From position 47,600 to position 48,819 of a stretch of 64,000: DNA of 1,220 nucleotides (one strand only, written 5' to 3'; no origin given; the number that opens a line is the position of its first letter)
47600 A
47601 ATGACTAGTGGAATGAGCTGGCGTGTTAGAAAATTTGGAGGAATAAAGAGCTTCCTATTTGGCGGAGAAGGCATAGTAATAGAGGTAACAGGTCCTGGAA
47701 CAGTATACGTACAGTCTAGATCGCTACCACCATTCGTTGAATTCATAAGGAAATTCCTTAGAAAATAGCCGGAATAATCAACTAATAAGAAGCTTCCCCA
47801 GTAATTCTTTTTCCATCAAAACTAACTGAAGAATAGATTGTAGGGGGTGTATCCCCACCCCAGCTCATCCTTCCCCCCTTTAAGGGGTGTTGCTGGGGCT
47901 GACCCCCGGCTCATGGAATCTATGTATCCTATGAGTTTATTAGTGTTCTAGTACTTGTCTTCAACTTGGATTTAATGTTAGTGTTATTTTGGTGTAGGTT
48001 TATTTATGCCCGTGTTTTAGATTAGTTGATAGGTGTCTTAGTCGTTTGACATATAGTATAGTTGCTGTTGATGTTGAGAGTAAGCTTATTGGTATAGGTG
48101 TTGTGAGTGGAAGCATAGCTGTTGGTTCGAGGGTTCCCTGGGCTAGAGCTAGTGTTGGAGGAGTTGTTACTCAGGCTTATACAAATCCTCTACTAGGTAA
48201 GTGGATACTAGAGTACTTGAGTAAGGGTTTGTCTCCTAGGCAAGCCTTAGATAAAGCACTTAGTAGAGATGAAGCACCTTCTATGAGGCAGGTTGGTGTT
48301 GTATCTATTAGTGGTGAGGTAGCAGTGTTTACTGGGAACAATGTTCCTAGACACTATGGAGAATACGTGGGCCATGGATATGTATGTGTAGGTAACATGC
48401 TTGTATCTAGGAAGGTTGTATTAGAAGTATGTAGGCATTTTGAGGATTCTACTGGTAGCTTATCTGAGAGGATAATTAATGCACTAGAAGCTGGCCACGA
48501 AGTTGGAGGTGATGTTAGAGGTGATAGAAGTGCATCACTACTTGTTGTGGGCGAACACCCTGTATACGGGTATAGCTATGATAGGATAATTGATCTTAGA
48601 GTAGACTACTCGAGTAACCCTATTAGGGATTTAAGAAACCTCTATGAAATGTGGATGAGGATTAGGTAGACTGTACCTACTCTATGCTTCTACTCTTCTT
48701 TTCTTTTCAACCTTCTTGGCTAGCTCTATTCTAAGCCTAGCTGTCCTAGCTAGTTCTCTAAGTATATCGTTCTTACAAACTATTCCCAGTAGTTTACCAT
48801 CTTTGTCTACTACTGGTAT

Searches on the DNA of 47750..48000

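Call 7: search_rna_families(source=window, start=47750, end=48000, threshold=evalue, max_evalue=10, show_alignments=4)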
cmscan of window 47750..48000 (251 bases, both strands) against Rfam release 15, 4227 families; matches with E-value up to 10: 8.
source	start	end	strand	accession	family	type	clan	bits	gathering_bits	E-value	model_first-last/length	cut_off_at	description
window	47839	47901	-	RF02803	PyrR205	Gene; snRNA; snoRNA; HACA-box;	-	23.3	35.6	0.0045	1-61/61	no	Pyrobaculum sRNA 205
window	47820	47884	-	RF01918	mir-1249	Gene; miRNA;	-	14.7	83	1.7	1-75/75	no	mir-1249 microRNA precursor family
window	47838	47878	+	RF01798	g2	Gene;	-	14.2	70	7.1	1-67/67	no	G2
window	47870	47941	-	RF01098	RF_site9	Cis-reg; frameshift_element;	-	13.9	70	6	1-50/50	no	Gag/pro ribosomal frameshift site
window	47846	47908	-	RF03960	mir-6644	Gene; miRNA;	-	13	82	7.5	1-67/67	no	mir-6644 microRNA precursor family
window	47835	47889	+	RF02793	asR3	Gene; antisense;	-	12.5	46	8.8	1-57/57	no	Pyrobaculum asRNA3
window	47750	47811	-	RF00445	MIR399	Gene; miRNA;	-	11.7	57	9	1-102/117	3'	mir-399 microRNA precursor family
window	47890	47992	+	RF02150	MESTIT1_3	Gene; lncRNA;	-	11.3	60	4.1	1-99/99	no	MEST intronic transcript 1, antisense RNA conserved region 3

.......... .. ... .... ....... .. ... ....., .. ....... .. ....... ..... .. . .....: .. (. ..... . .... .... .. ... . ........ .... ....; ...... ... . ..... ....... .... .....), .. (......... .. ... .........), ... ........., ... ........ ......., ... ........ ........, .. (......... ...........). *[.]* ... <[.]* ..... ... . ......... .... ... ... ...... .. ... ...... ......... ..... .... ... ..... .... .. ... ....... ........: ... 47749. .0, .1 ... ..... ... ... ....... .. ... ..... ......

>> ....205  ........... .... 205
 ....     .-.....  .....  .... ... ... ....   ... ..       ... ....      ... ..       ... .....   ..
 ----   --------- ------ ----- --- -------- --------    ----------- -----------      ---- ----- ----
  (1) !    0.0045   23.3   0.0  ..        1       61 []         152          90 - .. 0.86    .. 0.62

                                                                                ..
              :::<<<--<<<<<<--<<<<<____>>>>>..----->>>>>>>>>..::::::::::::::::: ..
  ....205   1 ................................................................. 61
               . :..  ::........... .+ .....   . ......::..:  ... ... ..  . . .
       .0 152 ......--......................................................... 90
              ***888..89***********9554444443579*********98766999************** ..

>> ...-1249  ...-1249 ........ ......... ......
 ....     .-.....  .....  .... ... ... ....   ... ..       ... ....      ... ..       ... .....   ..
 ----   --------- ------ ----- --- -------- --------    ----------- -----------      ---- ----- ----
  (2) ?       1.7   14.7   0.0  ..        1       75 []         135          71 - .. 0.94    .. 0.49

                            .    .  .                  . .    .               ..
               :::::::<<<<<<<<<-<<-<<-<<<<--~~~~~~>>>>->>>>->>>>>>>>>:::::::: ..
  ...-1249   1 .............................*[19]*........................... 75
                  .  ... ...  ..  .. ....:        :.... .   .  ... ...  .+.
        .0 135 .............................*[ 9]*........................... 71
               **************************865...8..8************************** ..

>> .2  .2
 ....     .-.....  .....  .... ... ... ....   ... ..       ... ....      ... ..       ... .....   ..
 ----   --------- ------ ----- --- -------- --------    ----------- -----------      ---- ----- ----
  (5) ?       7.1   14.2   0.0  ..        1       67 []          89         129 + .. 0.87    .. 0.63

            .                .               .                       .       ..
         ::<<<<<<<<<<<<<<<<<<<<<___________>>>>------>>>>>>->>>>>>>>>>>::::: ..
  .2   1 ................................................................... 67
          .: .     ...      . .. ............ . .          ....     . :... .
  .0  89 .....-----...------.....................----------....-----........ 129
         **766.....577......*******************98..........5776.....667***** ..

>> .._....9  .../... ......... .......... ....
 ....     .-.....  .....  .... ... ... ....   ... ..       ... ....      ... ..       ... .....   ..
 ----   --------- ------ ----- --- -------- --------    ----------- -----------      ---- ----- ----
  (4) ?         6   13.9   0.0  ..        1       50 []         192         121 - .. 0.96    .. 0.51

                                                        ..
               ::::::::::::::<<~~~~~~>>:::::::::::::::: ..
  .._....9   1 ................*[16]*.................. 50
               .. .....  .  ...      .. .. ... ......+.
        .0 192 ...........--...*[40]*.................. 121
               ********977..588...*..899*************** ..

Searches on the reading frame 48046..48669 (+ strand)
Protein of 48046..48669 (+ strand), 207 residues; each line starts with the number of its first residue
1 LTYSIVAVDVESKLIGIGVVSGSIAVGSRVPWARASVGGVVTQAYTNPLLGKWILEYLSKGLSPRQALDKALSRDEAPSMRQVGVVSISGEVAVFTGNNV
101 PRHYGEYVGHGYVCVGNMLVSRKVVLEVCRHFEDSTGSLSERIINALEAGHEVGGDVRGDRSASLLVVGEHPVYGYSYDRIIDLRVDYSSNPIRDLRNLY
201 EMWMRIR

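Call 63: find_homologous_proteins(query=window:48046-48669:+, max_evalue=1e-40)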
Query window:48046-48669:+ (207 aa): 130 proteins with E <= 1e-40 among 1462 candidates; the best 120 are listed.
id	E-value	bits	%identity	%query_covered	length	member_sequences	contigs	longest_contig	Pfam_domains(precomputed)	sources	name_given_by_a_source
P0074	2.2e-129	447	98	100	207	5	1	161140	PF06267.18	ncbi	-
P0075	7.9e-106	370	80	100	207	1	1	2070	PF06267.18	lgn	-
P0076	6.2e-105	367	77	100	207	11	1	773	PF06267.18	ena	-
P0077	1.2e-103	363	79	100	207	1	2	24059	PF06267.18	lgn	-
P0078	1.4e-92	327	69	100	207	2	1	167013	PF06267.18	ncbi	-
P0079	1.5e-91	324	68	100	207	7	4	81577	PF06267.18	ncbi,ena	-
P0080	4.7e-91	322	68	99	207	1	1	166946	PF06267.18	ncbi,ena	-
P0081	5.0e-90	319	68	100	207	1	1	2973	PF06267.18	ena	-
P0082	1.1e-86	308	66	100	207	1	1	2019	PF06267.18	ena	-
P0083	1.4e-69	252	56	99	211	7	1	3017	PF06267.18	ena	-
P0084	1.1e-68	249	55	99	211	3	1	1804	PF06267.18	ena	-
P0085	2.1e-68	248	54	97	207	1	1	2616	PF06267.18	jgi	jgi:uncharacterized Ntn-hydrolase superfamily protein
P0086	2.2e-68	248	54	99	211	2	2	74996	PF06267.18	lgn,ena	-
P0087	3.8e-68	247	56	98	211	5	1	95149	PF06267.18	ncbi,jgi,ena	-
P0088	7.7e-68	246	56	99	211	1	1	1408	PF06267.18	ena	-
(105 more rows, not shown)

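Call 64: find_encoding_contigs(protein=P0074, flank=4000, max_places=1)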
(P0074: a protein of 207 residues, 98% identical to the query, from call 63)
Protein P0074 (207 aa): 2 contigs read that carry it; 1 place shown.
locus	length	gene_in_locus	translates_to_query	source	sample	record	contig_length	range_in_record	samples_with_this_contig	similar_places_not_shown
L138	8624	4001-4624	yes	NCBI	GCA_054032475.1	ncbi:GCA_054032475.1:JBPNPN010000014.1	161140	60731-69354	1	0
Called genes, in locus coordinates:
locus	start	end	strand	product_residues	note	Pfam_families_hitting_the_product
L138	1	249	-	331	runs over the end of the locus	-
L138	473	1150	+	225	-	-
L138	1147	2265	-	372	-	PF07690:MFS_1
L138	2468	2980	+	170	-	-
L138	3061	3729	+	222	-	PF01987:AIM24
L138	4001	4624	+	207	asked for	PF06267:DUF1028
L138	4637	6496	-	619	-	PF00571:CBS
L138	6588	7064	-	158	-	-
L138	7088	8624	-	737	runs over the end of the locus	PF00270:DEAD, PF04851:ResIII, PF22527:DEXQc_Suv3 (weak), PF00271:Helicase_C (weak), PF21280:Helicase_dom4_arc, PF14520:HHH_5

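Call 65: find_encoding_contigs(protein=P0077, flank=4000, max_places=2)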
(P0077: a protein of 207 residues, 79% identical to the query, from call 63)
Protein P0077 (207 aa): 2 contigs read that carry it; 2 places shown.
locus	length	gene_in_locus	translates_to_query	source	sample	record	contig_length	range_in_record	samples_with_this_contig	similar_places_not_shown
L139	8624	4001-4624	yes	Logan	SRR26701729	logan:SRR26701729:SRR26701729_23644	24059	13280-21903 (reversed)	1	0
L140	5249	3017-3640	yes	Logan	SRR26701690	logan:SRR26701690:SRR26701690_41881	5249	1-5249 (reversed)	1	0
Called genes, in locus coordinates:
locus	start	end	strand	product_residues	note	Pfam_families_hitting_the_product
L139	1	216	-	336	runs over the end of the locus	-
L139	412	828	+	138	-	-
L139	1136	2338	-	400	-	PF07690:MFS_1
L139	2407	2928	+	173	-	-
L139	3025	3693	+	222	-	PF01987:AIM24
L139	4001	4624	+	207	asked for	PF06267:DUF1028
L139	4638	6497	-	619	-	PF00571:CBS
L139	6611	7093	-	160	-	-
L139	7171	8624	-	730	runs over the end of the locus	PF00270:DEAD, PF04851:ResIII (weak), PF22527:DEXQc_Suv3 (weak), PF00271:Helicase_C (weak), PF21280:Helicase_dom4_arc, PF14520:HHH_5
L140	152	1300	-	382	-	PF07690:MFS_1 (weak)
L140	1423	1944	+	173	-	-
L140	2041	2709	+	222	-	PF01987:AIM24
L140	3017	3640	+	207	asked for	PF06267:DUF1028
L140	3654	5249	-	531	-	?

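Call 66: find_encoding_contigs(protein=P0078, flank=4000, max_places=1)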
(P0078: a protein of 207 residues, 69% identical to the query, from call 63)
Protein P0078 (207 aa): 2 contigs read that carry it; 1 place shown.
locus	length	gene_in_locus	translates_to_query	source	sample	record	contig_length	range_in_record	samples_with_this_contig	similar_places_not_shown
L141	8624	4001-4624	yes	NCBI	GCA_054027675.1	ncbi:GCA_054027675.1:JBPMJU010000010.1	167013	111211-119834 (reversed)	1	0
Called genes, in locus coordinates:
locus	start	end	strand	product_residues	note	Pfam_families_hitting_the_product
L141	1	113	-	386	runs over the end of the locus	-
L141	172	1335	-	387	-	PF07690:MFS_1, PF12832:MFS_1_like (weak), PF07690:MFS_1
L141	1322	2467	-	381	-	PF07690:MFS_1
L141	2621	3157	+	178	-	-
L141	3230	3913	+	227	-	PF01987:AIM24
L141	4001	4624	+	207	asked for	PF06267:DUF1028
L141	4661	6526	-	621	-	PF00571:CBS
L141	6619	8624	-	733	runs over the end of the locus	PF00270:DEAD, PF04851:ResIII, PF00271:Helicase_C (weak), PF21280:Helicase_dom4_arc, PF14520:HHH_5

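Call 67: find_encoding_contigs(protein=P0079, flank=4000, max_places=2)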
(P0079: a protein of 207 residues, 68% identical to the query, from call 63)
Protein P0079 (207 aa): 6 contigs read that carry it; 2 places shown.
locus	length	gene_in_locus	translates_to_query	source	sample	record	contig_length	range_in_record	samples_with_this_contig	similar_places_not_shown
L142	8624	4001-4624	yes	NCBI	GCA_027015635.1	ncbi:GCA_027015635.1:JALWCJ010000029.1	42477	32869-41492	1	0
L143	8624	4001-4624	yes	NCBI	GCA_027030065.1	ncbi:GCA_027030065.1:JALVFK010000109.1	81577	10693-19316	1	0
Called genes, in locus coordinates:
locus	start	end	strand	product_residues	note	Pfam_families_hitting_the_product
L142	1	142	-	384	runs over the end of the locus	-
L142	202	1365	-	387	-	PF07690:MFS_1, PF12832:MFS_1_like, PF00083:Sugar_tr (faint), PF07690:MFS_1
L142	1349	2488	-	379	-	PF07690:MFS_1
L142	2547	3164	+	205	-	-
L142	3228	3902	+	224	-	PF01987:AIM24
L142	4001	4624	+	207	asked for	PF06267:DUF1028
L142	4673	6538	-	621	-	PF00571:CBS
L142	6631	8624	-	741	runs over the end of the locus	PF00270:DEAD, PF04851:ResIII, PF22527:DEXQc_Suv3 (weak), PF00271:Helicase_C (weak), PF21280:Helicase_dom4_arc, PF14520:HHH_5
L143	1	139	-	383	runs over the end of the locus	-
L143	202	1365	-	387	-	PF07690:MFS_1, PF12832:MFS_1_like, PF00083:Sugar_tr (faint), PF07690:MFS_1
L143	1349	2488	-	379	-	PF07690:MFS_1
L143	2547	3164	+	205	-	-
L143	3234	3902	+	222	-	PF01987:AIM24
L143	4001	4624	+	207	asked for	PF06267:DUF1028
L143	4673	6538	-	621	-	PF00571:CBS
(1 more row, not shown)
